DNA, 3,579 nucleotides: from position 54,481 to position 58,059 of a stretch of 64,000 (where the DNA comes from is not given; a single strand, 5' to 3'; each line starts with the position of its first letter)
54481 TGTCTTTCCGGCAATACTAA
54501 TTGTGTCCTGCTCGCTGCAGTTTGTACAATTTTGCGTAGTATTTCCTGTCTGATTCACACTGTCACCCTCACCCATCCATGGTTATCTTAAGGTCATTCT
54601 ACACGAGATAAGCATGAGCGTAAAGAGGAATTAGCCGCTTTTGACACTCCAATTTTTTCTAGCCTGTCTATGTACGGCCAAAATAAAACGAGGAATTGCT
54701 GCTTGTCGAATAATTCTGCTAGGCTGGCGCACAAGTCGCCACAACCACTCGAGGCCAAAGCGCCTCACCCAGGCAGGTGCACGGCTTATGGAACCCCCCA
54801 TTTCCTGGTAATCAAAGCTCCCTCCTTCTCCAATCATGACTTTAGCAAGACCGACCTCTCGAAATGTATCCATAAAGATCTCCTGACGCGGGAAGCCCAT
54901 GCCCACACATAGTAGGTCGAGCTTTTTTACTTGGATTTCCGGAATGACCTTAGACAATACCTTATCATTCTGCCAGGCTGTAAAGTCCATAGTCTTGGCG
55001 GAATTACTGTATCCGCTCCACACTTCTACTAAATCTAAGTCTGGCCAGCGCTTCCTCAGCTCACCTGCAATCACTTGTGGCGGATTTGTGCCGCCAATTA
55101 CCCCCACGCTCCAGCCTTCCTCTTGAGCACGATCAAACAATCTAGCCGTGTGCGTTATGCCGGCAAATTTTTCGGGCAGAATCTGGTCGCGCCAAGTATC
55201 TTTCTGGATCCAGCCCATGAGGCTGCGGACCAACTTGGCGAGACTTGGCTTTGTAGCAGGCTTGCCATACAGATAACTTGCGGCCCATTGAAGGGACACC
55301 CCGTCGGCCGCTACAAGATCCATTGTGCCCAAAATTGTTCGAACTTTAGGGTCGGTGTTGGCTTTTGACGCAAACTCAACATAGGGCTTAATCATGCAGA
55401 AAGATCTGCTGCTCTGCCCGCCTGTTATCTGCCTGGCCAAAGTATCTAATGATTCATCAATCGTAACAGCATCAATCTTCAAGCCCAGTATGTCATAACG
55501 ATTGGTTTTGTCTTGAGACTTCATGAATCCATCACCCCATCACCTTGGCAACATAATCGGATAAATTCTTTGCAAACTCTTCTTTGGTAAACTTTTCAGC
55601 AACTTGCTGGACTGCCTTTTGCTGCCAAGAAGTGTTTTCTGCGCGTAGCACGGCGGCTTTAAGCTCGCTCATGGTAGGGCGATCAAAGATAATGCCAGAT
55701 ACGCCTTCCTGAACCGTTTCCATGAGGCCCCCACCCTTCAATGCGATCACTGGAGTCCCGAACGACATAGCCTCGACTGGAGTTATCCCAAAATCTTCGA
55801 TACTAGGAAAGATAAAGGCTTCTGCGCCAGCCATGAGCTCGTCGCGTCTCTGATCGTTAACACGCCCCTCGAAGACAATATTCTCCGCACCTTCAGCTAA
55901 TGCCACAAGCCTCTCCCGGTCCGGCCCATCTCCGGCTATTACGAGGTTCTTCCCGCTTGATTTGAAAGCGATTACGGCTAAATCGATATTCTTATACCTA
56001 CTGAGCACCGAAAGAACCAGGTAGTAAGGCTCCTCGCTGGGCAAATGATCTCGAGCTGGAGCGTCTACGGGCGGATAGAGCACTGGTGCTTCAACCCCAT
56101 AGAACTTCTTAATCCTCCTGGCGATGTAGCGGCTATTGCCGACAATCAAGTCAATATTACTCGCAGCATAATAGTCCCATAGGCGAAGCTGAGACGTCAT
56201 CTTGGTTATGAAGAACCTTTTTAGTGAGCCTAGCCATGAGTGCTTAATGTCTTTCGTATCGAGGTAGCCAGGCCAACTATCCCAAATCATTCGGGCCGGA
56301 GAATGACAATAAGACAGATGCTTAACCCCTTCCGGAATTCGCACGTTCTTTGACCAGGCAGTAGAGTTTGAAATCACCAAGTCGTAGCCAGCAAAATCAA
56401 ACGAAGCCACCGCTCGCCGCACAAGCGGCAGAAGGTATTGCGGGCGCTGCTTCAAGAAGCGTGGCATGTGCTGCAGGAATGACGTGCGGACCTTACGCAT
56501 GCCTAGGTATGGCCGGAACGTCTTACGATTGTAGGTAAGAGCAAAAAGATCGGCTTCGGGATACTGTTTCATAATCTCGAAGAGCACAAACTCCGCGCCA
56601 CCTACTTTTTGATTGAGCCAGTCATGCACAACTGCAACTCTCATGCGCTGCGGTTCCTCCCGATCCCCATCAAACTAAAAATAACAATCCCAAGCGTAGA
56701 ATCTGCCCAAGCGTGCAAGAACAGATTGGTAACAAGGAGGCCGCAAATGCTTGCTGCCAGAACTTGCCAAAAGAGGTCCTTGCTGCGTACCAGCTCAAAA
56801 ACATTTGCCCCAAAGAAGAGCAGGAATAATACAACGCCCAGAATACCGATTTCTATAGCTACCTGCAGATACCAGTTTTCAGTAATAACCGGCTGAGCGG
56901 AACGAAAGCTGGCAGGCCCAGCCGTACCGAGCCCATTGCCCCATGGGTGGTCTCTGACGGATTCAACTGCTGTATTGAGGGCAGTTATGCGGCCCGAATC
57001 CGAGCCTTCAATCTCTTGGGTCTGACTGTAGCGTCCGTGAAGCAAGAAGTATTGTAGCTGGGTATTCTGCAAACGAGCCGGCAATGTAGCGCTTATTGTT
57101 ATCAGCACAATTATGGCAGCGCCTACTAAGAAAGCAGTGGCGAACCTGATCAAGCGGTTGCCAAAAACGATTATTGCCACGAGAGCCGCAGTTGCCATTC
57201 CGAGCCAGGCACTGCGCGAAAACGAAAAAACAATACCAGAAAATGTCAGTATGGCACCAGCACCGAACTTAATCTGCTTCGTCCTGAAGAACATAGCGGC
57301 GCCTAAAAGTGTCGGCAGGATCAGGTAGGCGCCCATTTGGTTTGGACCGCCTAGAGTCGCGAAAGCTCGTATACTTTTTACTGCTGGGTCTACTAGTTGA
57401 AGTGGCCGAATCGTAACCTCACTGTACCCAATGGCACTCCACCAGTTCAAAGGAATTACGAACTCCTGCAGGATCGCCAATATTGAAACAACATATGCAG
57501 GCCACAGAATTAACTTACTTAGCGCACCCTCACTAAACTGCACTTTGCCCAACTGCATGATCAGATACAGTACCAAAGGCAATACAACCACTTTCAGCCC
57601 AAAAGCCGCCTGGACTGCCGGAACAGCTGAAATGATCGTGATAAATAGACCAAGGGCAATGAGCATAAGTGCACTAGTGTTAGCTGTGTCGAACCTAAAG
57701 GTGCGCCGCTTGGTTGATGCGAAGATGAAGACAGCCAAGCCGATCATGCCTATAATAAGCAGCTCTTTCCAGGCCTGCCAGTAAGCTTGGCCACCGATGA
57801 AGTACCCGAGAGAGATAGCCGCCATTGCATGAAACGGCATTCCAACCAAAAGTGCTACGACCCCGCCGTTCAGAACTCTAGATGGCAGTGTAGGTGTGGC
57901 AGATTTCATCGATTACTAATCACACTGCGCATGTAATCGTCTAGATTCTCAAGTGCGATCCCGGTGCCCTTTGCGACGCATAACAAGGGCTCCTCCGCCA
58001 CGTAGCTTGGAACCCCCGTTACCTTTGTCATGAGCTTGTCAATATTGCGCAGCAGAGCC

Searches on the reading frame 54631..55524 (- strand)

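Call 63: search_protein_families(library=pfam, proteins=[window:54631-55524:-], max_evalue=0.001)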
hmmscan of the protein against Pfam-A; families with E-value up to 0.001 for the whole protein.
window:54631-55524:- (297 aa): 1 family
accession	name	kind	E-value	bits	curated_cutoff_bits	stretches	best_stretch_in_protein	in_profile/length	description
PF03808.19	Glyco_tran_WecG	-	1.4e-35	123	27.4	1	114-274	20-167/168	Glycosyl transferase WecG/TagA/CpsF family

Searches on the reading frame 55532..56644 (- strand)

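Call 62: search_protein_families(library=ncbifam, proteins=[window:55532-56644:-], max_evalue=0.001)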
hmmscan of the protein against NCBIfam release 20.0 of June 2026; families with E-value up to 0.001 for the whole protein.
window:55532-56644:- (370 aa): 29 families (the best 25 are shown)
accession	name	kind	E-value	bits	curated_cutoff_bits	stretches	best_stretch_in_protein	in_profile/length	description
TIGR02095.1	glgA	subfamily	3.1e-16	59.1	328.45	1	204-357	293-461/477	glycogen/starch synthase, ADP-glucose type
TIGR03999.1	thiol_BshA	equivalog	7.3e-15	54.8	273.7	1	230-367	228-372/375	N-acetyl-alpha-D-glucosaminyl L-malate synthase BshA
TIGR03088.1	stp2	hypoth_equivalog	2.5e-13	49.8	409.05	1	232-359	230-359/374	TIGR03088 family PEP-CTERM/XrtA system glycosyltransferase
NF001901.0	PRK00654.1-5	equivalog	1.2e-12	47.1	649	1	203-347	314-465/502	glycogen synthase GlgA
TIGR04157.1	glyco_rSAM_CFB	subfamily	5.8e-11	42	400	1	214-328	236-359/406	TIGR04157 family glycosyltransferase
NF041876.1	EPS_EpsE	equivalog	3.8e-10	39.6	400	1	254-359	276-387/389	exopolysaccharide biosynthesis GT4 family glycosyltransferase EpsE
TIGR02149.1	glgA_Coryne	subfamily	5.8e-10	38.9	302.4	1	243-324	252-335/391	glycogen synthase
TIGR04047.1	MSMEG_0565_glyc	hypoth_equivalog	8e-10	38.3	259.85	1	250-359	253-365/373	MSMEG_0565 family glycosyltransferase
NF001899.0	PRK00654.1-2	equivalog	9.7e-10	37.4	459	1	205-357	291-459/478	glycogen synthase GlgA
NF047684.1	TeichurnBiosyTuaC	equivalog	1.4e-09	37.4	550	1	230-367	246-388/391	teichuronic acid biosynthesis protein TuaC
NF007396.0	PRK09922.1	equivalog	3e-09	36.2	385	1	225-367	206-357/361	lipopolysaccharide 1,6-galactosyltransferase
NF046085.1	XrtY_assoc_Gly1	equivalog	3.3e-09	36.1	400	1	209-360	213-371/387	XrtY-associated glycosyltransferase XYAG1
TIGR04063.1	stp3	hypoth_equivalog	8.1e-09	34.8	442.05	1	225-359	238-383/397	TIGR04063 family PEP-CTERM/XrtA system glycosyltransferase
NF053787.1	GlcN_PG_synth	equivalog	1.5e-08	33.9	480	1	215-368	207-359/361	N-acetylglucosaminyl phosphatidylglycerol synthase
TIGR03449.1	mycothiol_MshA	equivalog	1.8e-08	33.8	462.5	1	253-363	283-398/406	D-inositol-3-phosphate glycosyltransferase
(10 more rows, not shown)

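Call 63: search_protein_families(library=pfam, proteins=[window:55532-56644:-], max_evalue=0.001)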
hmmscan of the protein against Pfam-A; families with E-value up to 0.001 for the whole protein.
window:55532-56644:- (370 aa): 4 families
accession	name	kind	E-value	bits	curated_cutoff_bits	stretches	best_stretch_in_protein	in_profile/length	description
PF00534.26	Glycos_transf_1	-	3.6e-28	98.7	26.4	1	201-345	11-165/172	Glycosyl transferases group 1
PF13692.12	Glyco_trans_1_4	-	9.9e-21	74.9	27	1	209-334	5-138/142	Glycosyl transferases group 1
PF13439.12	Glyco_transf_4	-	1.5e-08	35.3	28.5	1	14-194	1-167/170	Glycosyltransferase Family 4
PF20706.3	GT4-conflict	-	6.7e-07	29.1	26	1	204-356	196-363/385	Family 4 Glycosyltransferase in conflict systems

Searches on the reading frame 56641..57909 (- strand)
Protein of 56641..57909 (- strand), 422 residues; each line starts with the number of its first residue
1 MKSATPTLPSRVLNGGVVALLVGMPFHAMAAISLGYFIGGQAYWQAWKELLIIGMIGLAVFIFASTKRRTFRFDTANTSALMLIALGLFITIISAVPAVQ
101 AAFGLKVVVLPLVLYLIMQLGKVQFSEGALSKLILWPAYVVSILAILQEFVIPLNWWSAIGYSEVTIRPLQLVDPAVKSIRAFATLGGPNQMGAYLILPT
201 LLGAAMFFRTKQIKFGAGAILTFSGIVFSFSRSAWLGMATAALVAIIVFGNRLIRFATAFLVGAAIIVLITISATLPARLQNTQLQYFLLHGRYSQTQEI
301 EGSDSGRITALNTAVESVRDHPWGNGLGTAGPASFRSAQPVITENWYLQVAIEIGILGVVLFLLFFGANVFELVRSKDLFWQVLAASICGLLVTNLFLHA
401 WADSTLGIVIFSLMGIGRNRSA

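Call 62: search_protein_families(library=ncbifam, proteins=[window:56641-57909:-], max_evalue=0.001)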
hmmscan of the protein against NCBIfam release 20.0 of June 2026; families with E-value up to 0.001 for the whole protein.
window:56641-57909:- (422 aa): 0 families

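Call 63: search_protein_families(library=pfam, proteins=[window:56641-57909:-], max_evalue=0.001)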
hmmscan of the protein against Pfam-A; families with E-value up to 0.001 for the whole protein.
window:56641-57909:- (422 aa): 1 family
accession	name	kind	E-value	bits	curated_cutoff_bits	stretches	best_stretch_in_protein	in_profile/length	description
PF04932.20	Wzy_C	-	1.7e-15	57.5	31.7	1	218-363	2-149/149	O-Antigen ligase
